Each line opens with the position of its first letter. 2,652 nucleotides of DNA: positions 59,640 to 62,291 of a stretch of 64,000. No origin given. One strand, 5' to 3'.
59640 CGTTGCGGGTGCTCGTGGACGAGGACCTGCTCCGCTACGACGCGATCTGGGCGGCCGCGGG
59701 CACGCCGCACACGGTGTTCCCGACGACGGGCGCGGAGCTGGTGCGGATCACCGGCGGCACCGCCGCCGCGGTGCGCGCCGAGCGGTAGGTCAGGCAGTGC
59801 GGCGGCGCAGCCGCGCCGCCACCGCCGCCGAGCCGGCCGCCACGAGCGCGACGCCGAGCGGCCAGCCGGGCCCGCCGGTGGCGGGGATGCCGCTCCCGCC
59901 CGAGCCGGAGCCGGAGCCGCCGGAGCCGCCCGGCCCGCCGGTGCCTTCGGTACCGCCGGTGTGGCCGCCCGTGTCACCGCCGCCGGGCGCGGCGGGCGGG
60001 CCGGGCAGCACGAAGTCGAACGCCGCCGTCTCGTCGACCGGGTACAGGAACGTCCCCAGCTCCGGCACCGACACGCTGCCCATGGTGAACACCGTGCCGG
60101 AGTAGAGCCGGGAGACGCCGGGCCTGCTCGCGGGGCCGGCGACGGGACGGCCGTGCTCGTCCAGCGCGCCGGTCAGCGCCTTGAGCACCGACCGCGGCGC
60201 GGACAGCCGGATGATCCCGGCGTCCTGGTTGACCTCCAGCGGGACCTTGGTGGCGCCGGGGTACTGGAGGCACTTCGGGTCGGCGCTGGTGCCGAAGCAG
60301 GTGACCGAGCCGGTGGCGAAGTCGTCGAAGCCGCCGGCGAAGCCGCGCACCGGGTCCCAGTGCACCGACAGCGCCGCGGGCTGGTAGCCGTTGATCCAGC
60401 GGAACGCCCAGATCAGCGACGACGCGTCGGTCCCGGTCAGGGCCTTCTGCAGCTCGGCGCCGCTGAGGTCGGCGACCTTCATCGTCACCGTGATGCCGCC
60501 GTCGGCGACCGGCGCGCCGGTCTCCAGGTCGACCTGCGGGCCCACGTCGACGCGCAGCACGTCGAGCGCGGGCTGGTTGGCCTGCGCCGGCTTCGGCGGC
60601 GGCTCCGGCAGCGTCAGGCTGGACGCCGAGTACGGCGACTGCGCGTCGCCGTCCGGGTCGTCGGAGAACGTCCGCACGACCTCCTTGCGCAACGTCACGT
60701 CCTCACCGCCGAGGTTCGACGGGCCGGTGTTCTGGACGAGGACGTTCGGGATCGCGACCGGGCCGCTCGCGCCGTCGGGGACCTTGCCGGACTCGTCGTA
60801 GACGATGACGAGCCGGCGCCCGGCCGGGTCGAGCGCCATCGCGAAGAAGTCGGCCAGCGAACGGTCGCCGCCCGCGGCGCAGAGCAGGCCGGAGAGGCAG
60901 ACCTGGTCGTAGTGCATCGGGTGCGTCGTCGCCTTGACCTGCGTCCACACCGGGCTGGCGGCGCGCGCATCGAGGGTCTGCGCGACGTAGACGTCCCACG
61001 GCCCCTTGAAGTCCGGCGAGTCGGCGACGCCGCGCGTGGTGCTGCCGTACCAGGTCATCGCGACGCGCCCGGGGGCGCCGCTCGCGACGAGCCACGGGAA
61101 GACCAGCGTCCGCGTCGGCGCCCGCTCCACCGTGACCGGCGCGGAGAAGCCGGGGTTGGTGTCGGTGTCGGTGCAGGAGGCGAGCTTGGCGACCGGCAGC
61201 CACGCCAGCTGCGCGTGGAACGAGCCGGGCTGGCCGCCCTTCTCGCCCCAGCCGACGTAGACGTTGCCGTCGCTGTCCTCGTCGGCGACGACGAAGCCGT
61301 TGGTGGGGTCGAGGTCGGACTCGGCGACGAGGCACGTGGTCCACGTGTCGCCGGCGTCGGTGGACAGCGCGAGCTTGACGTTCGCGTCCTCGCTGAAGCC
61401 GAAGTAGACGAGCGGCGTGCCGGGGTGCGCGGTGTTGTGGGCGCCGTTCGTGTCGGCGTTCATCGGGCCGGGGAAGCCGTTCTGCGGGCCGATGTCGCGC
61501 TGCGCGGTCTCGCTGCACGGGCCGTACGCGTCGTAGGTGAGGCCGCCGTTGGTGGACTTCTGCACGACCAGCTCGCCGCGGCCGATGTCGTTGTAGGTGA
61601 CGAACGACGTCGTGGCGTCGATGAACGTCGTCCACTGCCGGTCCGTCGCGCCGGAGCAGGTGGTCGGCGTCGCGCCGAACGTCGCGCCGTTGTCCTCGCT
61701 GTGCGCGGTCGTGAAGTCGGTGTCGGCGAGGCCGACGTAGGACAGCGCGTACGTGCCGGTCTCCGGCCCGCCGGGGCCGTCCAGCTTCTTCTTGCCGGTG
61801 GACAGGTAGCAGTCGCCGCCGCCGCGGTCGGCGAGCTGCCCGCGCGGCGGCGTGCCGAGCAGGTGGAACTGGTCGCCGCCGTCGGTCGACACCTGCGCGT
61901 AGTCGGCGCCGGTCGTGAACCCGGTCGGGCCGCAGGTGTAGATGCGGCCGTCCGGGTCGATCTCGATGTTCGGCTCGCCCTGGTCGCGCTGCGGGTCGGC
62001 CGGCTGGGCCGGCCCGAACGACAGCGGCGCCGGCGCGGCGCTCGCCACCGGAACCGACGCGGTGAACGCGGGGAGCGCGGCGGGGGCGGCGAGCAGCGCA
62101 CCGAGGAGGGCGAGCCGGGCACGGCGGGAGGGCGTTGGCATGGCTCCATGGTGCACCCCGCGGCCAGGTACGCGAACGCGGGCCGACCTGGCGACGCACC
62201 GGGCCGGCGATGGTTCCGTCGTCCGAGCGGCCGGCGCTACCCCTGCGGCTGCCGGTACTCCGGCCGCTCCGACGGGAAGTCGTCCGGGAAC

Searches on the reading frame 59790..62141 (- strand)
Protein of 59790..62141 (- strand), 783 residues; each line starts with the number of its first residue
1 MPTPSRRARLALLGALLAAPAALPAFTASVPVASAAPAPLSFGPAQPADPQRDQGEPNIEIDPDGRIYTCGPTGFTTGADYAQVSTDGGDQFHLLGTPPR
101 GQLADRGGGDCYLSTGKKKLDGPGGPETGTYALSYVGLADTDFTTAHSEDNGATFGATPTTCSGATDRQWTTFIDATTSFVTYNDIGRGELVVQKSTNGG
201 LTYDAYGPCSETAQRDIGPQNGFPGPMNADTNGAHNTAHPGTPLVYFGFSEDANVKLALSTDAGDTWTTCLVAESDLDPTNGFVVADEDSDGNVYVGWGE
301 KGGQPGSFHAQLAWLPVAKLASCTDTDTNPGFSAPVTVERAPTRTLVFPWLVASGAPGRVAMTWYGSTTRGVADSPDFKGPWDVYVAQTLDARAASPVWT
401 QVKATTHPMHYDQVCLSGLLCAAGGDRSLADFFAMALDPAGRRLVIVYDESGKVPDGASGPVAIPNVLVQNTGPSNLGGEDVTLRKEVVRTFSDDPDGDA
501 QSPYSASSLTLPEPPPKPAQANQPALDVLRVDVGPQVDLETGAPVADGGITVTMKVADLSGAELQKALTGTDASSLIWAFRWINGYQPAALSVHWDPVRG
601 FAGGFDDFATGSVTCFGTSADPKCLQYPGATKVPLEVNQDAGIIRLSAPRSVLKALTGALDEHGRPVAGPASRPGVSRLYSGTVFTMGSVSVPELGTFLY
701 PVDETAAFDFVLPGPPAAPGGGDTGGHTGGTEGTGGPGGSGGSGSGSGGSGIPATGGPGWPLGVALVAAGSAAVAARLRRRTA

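Call 73: find_encoding_contigs(protein=window:59790-62141:-, flank=10000, max_places=2)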
Protein window:59790-62141:- (783 aa): 3 contigs read that carry it; 2 places shown.
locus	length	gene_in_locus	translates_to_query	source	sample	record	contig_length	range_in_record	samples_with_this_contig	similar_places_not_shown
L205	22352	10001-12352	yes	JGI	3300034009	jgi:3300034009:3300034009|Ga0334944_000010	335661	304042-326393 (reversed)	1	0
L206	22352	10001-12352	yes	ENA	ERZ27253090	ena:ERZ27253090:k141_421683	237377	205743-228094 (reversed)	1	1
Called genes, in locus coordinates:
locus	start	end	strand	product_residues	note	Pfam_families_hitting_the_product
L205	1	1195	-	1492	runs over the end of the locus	PF00310:GATase_2, PF04898:Glu_syn_central, PF01645:Glu_synthase, PF01493:GXGXG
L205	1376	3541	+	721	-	PF01590:GAF, PF13185:GAF_2, PF13492:GAF_3 (weak), PF00512:HisKA, PF02518:HATPase_c, PF13581:HATPase_c_2 (faint)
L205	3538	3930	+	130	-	PF00072:Response_reg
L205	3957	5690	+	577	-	PF00578:AhpC-TSA, PF08534:Redoxin, PF01436:NHL (faint), PF13905:Thioredoxin_8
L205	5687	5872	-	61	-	-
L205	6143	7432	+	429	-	-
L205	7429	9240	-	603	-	PF08028:Acyl-CoA_dh_2 (faint), PF02770:Acyl-CoA_dh_M, PF00441:Acyl-CoA_dh_1, PF22924:ACOX_C_alpha1 (faint), PF12806:Acyl-CoA_dh_C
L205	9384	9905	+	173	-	-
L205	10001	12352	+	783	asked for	-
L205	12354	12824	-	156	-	PF04073:tRNA_edit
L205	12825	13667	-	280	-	-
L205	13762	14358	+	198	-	PF09990:DUF2231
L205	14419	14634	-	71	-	PF11272:DUF3072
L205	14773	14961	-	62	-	-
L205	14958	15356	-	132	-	-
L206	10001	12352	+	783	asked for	-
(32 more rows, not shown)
